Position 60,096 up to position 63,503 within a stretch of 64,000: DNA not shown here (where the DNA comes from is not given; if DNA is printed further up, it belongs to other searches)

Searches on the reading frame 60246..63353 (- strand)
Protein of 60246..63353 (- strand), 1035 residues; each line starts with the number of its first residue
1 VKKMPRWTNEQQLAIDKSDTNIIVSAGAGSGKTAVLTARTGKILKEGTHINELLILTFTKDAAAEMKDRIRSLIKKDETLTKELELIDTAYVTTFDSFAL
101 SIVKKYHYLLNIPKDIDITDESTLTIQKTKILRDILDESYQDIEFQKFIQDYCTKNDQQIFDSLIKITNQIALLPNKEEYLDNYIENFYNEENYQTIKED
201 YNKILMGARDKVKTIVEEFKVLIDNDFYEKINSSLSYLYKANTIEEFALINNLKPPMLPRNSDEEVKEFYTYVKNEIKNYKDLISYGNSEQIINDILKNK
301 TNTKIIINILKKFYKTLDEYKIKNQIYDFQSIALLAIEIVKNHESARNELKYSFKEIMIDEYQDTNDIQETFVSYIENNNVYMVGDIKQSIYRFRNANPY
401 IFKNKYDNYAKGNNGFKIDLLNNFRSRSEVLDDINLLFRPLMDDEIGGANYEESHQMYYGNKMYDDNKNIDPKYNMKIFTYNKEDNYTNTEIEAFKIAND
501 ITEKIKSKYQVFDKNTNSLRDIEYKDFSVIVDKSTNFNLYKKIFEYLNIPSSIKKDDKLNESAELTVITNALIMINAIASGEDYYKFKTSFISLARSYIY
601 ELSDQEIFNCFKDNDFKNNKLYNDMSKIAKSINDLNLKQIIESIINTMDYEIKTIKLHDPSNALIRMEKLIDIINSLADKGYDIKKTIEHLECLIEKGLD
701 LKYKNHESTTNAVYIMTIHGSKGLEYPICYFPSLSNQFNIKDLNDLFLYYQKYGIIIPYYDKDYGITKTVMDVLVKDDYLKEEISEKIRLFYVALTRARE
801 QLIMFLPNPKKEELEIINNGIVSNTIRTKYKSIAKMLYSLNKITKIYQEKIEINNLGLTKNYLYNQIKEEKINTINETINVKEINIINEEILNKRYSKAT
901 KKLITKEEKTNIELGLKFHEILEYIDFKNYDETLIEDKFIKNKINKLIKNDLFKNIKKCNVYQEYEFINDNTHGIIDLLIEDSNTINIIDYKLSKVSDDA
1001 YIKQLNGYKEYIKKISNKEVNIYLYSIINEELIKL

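Call 6: search_protein_families(library=pfam, proteins=[window:60246-63353:-], max_evalue=0.1)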
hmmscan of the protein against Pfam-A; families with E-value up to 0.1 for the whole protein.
window:60246-63353:- (1035 aa): 9 families
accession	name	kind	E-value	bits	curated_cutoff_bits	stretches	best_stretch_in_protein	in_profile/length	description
PF00580.27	UvrD-helicase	-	1.4e-52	179.5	23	1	7-409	1-270/271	UvrD/REP helicase N-terminal domain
PF13361.12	UvrD_C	-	1.7e-16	61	25.6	1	492-805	37-346/350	UvrD-like helicase C-terminal domain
PF13245.12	AAA_19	-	3.1e-16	60.2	25.1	1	13-395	3-134/134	AAA domain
PF13538.12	UvrD_C_2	-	2.9e-09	37.1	27.4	2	774-804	20-51/52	UvrD-like helicase C-terminal domain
PF01443.25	Viral_helicase1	-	1.2e-07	32.3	21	0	773-804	195-226/228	Viral superfamily 1 RNA helicase core domain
PF13604.12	AAA_30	-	0.0049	17.1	27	1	16-70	15-66/191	AAA domain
PF00270.35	DEAD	-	0.0051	17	26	1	10-118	3-107/167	DEAD/DEAH box helicase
PF12705.13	PDDEXK_1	-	0.03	14.7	22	0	973-1015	125-172/247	PD-(D/E)XK nuclease superfamily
PF00437.27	T2SSE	-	0.053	12.6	24.9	0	10-50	133-173/370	Type II/IV secretion system protein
